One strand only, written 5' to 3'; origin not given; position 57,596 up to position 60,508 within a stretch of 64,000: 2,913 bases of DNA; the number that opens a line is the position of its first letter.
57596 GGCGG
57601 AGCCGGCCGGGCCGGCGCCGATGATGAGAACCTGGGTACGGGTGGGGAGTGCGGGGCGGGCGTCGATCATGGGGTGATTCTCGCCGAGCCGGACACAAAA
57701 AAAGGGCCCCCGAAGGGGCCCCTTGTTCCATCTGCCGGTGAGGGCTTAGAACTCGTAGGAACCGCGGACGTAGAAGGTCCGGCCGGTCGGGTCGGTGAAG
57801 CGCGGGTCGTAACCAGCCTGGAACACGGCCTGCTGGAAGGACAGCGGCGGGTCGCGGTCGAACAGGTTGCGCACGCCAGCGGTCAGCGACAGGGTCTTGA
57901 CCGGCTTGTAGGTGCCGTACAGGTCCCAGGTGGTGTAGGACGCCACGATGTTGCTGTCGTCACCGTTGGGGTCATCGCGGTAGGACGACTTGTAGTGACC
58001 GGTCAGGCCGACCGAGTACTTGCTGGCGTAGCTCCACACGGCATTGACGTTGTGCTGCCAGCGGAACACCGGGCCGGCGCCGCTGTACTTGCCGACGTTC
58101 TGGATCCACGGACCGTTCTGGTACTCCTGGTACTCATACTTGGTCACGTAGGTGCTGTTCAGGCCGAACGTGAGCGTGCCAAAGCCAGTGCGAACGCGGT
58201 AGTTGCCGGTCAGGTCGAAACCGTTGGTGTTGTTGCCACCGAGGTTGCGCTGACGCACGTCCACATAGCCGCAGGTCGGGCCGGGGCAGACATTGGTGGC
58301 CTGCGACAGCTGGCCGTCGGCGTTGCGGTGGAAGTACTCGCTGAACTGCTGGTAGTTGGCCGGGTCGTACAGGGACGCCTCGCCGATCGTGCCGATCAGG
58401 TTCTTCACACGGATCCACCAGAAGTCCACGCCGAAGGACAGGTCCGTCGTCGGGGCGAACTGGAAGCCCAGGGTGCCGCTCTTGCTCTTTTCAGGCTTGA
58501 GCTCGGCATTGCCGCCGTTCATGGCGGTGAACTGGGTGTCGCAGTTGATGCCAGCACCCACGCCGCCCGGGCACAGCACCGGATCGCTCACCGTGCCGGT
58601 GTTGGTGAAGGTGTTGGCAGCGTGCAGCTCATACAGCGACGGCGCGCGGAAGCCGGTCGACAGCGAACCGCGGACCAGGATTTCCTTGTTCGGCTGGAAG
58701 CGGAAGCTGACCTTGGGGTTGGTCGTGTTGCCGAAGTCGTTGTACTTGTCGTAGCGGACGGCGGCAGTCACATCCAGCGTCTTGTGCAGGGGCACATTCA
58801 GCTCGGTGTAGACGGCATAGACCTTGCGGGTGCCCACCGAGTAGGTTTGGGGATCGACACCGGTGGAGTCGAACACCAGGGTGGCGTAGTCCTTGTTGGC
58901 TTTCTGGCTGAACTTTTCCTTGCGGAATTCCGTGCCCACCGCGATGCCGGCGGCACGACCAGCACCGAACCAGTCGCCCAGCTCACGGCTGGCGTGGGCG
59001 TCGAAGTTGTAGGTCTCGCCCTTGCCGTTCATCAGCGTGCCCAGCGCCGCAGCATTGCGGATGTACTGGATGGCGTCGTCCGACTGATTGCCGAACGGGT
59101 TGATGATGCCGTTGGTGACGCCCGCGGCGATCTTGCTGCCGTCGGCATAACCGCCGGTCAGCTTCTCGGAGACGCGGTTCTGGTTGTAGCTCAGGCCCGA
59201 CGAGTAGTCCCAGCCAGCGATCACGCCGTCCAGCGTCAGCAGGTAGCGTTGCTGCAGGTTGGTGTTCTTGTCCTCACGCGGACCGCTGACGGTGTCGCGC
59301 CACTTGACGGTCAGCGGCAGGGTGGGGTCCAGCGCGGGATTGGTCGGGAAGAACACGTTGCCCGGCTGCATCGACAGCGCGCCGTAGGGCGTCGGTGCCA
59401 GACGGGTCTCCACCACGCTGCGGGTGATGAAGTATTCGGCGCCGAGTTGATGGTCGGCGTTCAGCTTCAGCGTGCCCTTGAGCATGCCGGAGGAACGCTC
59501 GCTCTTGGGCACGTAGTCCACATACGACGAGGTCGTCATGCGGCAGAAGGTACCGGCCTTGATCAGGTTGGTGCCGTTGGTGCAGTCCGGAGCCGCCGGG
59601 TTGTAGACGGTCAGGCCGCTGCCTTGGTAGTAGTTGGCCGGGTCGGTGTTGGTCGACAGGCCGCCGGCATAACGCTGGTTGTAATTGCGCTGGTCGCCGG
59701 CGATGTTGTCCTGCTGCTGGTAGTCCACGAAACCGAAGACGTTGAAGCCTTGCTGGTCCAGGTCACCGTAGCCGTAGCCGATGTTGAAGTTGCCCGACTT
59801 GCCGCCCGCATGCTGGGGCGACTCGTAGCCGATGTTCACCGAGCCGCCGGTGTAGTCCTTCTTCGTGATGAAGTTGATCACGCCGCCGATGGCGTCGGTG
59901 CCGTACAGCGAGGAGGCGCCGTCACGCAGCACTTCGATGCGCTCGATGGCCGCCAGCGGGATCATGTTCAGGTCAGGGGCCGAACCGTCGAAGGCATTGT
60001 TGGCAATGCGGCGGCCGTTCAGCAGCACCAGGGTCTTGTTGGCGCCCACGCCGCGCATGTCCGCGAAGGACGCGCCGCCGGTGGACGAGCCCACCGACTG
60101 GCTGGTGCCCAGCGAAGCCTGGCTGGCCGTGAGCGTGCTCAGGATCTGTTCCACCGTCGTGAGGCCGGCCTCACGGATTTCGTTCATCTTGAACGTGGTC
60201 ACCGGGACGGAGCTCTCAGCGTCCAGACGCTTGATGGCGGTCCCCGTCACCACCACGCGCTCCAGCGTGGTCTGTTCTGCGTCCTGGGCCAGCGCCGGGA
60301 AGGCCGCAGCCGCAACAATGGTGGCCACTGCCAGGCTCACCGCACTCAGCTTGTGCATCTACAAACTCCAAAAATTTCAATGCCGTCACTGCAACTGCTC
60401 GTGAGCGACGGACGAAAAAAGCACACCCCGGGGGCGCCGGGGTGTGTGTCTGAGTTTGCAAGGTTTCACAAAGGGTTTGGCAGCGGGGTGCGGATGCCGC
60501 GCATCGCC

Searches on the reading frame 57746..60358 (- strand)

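Call 73: search_protein_families(library=pfam, proteins=[window:57746-60358:-], max_evalue=0.00001)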
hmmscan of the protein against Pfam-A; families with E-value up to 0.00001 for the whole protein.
window:57746-60358:- (870 aa): 2 families
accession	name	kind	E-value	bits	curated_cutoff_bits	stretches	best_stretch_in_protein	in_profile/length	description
PF00593.30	TonB_dep_Rec_b-barrel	-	1.5e-43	150.7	27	1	338-832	25-436/436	TonB dependent receptor-like, beta-barrel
PF07715.20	Plug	-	6.4e-21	75.3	23.9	1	48-160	4-107/107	TonB-dependent Receptor Plug Domain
